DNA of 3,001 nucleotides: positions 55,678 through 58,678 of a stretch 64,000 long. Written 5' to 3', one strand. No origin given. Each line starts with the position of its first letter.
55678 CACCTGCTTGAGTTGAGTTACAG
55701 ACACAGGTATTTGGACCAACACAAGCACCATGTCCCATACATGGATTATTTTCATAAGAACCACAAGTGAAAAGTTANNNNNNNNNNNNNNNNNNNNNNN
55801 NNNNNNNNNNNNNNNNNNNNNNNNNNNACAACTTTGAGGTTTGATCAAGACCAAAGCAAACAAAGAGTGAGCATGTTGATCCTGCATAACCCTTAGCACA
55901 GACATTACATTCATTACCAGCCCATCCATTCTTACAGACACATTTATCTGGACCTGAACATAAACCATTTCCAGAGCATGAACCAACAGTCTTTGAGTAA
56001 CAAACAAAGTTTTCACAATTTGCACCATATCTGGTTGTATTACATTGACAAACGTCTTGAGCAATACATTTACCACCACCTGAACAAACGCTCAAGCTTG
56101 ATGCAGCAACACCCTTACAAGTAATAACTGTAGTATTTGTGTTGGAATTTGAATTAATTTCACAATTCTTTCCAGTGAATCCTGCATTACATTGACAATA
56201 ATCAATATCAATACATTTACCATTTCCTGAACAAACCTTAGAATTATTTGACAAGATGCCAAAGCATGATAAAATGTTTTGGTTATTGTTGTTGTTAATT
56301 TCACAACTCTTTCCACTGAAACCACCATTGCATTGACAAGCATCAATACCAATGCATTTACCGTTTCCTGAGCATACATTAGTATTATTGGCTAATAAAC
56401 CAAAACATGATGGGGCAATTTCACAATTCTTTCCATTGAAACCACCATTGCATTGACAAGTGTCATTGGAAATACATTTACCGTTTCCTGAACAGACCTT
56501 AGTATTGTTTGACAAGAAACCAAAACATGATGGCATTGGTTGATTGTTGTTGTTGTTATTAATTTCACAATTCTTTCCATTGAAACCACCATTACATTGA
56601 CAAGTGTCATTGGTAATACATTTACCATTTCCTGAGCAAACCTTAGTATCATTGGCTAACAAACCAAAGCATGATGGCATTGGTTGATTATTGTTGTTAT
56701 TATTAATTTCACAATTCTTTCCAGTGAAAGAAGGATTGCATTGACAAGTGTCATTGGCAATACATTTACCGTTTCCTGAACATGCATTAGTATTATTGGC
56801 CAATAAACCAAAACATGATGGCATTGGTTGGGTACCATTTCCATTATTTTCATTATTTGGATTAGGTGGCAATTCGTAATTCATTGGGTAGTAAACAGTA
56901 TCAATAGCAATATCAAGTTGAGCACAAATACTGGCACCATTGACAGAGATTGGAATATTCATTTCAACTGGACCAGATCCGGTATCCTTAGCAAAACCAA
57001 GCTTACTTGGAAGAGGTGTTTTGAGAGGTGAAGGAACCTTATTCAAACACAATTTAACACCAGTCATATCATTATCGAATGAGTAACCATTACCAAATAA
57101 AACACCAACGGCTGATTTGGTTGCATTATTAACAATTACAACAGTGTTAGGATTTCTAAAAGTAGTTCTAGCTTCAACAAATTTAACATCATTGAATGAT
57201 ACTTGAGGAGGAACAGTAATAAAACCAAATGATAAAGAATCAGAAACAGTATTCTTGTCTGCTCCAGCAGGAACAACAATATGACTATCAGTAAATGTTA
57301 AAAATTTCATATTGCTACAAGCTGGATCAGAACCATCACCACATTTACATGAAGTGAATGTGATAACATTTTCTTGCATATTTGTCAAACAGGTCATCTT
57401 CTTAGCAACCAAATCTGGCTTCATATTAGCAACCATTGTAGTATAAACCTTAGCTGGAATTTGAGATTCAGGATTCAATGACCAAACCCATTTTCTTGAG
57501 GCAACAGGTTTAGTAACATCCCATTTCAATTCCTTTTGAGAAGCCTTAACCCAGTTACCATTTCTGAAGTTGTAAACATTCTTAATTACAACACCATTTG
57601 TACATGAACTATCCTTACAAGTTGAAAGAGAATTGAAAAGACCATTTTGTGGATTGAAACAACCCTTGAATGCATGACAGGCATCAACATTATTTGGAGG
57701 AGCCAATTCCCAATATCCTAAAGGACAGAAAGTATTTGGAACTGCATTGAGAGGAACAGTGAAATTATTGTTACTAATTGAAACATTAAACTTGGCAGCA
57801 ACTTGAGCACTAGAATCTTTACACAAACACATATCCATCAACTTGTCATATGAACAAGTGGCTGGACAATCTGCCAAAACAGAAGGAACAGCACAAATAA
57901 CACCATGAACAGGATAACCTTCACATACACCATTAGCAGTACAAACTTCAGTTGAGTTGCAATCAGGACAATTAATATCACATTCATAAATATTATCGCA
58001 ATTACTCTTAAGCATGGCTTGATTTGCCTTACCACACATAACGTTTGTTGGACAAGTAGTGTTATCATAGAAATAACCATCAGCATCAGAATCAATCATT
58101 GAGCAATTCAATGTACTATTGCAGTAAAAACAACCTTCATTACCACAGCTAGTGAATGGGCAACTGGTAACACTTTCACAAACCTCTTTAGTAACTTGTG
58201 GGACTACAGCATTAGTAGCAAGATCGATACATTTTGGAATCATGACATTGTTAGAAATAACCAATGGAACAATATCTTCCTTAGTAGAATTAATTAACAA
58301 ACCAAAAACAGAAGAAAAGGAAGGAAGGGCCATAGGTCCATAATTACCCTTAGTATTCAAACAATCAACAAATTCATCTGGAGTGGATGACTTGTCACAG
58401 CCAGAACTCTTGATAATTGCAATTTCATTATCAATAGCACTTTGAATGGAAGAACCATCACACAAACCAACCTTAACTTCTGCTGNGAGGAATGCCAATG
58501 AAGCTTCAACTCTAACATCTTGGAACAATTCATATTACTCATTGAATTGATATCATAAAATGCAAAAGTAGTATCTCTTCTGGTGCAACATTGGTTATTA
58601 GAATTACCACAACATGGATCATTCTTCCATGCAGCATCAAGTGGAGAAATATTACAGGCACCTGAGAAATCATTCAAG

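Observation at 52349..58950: About 2200-aa secreted EGF-repeat surface glycoprotein with a recently amplified tandem array, mucin-like stalk and probable GPI signal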

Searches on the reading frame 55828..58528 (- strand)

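Call 4: search_protein_families(library=pfam, proteins=[window:55828-58528:-], max_evalue=0.01)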
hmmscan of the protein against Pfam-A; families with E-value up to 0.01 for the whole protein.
window:55828-58528:- (900 aa): 5 families
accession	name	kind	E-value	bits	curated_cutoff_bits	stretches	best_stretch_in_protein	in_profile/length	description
PF23106.1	EGF_Teneurin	-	1.4e-16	60.7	24.3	5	582-608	4-29/30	Teneurin-like EGF domain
PF07974.19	EGF_2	-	1.6e-13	51.2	22.1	5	580-606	5-32/32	EGF-like domain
PF25024.1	EGF_TEN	-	3.4e-12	46.9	65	3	630-797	2-130/234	Teneurin EGF domain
PF23301.1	EGF_PEAR1L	-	3.5e-07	30.6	37.5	0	586-607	15-36/49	Platelet endothelial aggregation receptor 1-like, EGF domain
PF00008.33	EGF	-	8.7e-05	23.2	21.5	1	761-788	4-32/32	EGF-like domain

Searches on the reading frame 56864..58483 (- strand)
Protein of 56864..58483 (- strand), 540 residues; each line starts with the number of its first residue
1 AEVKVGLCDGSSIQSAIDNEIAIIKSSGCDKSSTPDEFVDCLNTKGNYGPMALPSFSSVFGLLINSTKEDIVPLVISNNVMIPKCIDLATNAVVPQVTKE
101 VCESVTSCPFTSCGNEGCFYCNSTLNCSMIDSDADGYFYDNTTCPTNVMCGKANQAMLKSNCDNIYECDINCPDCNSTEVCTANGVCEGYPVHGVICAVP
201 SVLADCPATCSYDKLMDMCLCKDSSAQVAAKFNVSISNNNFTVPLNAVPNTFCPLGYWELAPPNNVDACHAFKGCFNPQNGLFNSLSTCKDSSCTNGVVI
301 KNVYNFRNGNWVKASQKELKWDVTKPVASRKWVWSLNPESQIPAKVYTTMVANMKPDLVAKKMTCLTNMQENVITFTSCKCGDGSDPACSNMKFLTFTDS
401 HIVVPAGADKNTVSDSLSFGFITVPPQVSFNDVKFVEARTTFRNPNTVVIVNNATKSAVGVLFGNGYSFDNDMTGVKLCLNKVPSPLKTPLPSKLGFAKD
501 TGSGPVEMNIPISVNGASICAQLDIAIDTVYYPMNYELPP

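Call 77: predict_structure(alignment_id=A4)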
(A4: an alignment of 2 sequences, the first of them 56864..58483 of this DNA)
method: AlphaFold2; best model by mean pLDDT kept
length: 540 residues; sequences in the alignment: 2
mean_pLDDT: 31.8   pTM: 0.21
mean pLDDT of the five models: 31.8, 31.6, 31.0, 29.7, 29.6
residues with pLDDT >= 90: 0; 70-90: 0; 50-70: 1; < 50: 539
segments of 3 or more residues with pLDDT < 50: 1-28, 30-540
pLDDT, mean of each block of 10 residues (from residue 1): 26 40 45 41 39 27 29 25 32 32 35 34 35 27 27 28 29 33 30 24 25 29 27 27 27 26 33 36 37 36 39 35 29 30 25 28 29 28 33 26 28 28 29 27 34 31 33 41 33 39 39 40 43 34
secondary structure, 60 per line:
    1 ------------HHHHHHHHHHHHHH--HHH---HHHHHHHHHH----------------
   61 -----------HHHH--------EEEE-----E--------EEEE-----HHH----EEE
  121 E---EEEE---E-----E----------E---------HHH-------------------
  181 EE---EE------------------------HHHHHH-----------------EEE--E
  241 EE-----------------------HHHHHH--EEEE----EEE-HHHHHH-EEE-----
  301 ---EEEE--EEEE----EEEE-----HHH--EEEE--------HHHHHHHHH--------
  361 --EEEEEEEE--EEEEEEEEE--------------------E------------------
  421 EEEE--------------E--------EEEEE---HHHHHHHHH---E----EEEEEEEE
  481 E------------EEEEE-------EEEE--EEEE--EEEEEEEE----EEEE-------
elements in order: H13-26 H35-44 H72-75 E84-87 E102-105 E118-121 E125-128 H212-217 E235-237 E240-242 H266-271 E274-277 E282-284 H286-291 E293-295 E304-307 E310-313 E318-321 E332-335 H344-352 E363-370 E373-381 E421-424 E448-452 H456-464 E473-481 E494-498 E506-509 E512-515 E518-525 E530-533
